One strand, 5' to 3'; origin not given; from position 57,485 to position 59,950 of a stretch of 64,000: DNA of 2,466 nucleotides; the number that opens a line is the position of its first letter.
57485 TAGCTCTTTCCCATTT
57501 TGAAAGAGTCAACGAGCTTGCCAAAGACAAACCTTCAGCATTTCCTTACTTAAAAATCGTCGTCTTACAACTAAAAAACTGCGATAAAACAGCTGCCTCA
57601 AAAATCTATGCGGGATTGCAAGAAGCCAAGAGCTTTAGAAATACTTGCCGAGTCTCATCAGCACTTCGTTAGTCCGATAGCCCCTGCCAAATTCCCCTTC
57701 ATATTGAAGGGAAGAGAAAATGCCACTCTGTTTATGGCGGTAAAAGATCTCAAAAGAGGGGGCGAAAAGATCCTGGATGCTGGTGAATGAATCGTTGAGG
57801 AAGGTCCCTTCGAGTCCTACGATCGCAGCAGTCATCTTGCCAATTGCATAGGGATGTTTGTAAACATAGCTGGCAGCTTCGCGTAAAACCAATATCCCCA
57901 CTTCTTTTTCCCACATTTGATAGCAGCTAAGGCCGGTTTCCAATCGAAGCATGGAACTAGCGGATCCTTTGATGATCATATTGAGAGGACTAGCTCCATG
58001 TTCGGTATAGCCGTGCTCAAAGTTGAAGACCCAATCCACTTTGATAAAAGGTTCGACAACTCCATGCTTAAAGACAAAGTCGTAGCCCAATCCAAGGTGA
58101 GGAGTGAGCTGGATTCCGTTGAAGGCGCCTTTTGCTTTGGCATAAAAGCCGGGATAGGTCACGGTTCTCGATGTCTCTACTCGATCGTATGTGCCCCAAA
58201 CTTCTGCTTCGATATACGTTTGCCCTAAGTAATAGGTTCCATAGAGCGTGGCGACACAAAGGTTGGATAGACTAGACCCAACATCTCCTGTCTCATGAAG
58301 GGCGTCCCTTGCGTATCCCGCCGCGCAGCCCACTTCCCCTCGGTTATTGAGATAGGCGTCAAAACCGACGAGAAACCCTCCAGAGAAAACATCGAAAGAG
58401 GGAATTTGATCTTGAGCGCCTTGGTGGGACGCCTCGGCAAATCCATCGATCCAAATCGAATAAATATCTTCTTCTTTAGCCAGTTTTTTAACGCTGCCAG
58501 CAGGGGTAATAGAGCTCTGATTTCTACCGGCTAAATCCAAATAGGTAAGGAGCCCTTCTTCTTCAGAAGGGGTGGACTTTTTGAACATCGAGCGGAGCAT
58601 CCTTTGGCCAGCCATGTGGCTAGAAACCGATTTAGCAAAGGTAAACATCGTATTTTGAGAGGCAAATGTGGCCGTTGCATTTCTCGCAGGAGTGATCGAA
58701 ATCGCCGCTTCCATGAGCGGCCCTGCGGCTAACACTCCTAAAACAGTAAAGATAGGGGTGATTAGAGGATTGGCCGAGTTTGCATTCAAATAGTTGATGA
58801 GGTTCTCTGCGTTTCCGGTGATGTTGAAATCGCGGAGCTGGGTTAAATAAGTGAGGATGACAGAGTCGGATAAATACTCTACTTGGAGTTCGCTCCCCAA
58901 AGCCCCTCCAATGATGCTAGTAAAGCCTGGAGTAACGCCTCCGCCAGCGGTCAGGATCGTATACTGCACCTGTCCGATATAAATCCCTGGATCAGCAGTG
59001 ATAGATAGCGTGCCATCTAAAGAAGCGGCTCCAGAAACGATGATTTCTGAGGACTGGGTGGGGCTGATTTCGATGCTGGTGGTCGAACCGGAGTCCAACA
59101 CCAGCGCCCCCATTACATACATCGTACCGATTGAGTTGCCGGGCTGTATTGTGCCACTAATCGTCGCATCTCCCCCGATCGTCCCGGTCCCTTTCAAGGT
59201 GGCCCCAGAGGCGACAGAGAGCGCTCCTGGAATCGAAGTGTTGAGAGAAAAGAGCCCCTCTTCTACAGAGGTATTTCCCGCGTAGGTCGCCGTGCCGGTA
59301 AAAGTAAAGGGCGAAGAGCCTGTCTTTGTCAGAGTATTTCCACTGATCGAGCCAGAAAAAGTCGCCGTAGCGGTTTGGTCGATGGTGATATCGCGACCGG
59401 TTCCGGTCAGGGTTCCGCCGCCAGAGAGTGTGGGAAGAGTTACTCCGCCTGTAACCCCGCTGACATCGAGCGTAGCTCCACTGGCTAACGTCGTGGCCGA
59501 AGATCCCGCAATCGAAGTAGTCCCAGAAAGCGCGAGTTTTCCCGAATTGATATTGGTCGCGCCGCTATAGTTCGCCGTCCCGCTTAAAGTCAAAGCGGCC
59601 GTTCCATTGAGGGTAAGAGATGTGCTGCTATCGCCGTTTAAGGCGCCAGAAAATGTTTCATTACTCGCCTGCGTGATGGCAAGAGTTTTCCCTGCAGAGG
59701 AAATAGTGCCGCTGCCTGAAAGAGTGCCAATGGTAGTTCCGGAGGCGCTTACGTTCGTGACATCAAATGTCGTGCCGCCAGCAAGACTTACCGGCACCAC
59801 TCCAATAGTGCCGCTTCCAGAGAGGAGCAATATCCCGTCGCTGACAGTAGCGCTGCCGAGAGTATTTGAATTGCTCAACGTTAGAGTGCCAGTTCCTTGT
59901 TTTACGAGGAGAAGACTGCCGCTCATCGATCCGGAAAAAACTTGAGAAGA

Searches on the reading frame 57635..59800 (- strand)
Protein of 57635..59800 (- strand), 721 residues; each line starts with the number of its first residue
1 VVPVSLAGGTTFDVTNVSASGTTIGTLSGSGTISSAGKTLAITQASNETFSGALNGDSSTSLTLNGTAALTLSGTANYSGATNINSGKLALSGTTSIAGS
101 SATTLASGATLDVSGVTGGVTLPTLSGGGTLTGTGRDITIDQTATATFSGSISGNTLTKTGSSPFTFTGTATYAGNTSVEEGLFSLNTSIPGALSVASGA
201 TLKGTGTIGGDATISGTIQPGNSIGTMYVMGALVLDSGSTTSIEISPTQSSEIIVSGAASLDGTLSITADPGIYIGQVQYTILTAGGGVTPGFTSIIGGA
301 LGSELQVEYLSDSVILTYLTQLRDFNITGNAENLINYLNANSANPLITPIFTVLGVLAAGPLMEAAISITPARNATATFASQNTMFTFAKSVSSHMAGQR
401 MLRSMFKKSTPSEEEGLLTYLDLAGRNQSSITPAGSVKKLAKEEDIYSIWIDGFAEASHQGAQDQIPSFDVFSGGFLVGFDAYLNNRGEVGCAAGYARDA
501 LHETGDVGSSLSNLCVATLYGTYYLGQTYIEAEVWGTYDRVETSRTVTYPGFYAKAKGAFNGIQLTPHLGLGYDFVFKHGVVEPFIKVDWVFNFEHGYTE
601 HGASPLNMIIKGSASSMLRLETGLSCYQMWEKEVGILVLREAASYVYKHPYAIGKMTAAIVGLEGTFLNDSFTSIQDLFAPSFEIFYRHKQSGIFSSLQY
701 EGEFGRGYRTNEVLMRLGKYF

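Call 62: search_protein_families(library=pfam, proteins=[window:57635-59800:-], max_evalue=0.00001)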
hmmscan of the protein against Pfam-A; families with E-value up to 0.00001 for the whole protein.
window:57635-59800:- (721 aa): 2 families
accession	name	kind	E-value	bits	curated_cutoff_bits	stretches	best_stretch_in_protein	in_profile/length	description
PF03797.25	Autotransporter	-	3.4e-31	109.4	26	1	449-647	1-200/255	Autotransporter beta-domain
PF12951.13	PATR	-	1.6e-06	28.5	27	0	62-91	1-30/30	Passenger-associated-transport-repeat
